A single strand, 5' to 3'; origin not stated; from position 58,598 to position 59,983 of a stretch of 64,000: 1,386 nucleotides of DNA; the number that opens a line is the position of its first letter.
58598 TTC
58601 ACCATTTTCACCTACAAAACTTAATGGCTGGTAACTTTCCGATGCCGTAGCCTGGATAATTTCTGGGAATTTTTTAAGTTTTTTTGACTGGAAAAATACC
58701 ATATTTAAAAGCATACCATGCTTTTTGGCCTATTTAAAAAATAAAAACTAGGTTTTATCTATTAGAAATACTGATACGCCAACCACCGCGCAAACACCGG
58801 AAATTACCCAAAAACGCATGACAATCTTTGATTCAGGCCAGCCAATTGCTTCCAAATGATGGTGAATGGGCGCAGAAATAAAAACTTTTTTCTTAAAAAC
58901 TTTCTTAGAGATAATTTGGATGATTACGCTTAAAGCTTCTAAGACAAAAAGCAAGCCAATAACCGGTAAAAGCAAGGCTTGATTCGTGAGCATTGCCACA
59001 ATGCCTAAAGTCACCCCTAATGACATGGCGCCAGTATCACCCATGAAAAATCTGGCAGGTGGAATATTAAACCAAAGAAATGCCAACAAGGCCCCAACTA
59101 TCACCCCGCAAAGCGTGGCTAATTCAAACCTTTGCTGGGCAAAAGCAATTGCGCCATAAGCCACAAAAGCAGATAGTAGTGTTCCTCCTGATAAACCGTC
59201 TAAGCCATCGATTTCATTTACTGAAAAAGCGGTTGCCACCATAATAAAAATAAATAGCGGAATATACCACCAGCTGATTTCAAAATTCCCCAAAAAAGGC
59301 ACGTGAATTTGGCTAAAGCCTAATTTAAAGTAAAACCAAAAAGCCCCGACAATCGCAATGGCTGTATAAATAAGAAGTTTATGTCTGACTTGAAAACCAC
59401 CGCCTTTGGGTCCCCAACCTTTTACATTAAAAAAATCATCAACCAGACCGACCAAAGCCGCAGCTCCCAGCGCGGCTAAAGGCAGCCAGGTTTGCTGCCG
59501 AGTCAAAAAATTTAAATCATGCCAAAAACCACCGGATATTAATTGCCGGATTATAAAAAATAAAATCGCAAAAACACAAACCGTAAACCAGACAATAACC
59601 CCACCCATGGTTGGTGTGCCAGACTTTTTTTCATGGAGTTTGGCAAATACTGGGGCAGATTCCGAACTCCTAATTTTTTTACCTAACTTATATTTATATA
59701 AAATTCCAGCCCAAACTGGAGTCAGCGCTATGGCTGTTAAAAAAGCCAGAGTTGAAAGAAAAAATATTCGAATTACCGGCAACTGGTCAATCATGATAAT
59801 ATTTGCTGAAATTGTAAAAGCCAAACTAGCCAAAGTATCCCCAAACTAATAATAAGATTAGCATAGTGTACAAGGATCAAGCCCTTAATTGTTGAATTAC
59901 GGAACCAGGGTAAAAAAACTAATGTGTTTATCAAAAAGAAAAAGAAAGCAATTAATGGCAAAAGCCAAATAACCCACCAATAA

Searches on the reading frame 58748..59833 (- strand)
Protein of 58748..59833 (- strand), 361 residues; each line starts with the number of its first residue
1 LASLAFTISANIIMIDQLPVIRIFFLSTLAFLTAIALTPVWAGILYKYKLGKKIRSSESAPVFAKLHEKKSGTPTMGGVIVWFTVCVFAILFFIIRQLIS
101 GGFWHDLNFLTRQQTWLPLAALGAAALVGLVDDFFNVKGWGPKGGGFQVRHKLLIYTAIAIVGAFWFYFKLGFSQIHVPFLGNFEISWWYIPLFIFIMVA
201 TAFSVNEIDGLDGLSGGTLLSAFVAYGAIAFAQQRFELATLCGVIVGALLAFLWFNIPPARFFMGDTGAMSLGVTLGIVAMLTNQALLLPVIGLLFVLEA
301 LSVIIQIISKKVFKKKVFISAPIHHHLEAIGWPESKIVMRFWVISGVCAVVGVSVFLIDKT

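Call 44: search_protein_families(library=pfam, proteins=[window:58748-59833:-], max_evalue=0.001)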
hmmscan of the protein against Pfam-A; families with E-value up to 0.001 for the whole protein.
window:58748-59833:- (361 aa): 2 families
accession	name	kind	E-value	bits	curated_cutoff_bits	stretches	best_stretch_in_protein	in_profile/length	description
PF00953.26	Glycos_transf_4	-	2.8e-32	112.3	27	1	119-282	5-158/160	Glycosyl transferase family 4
PF10555.14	MraY_sig1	-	7.3e-05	22.5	20.1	1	70-80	1-11/13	Phospho-N-acetylmuramoyl-pentapeptide-transferase signature 1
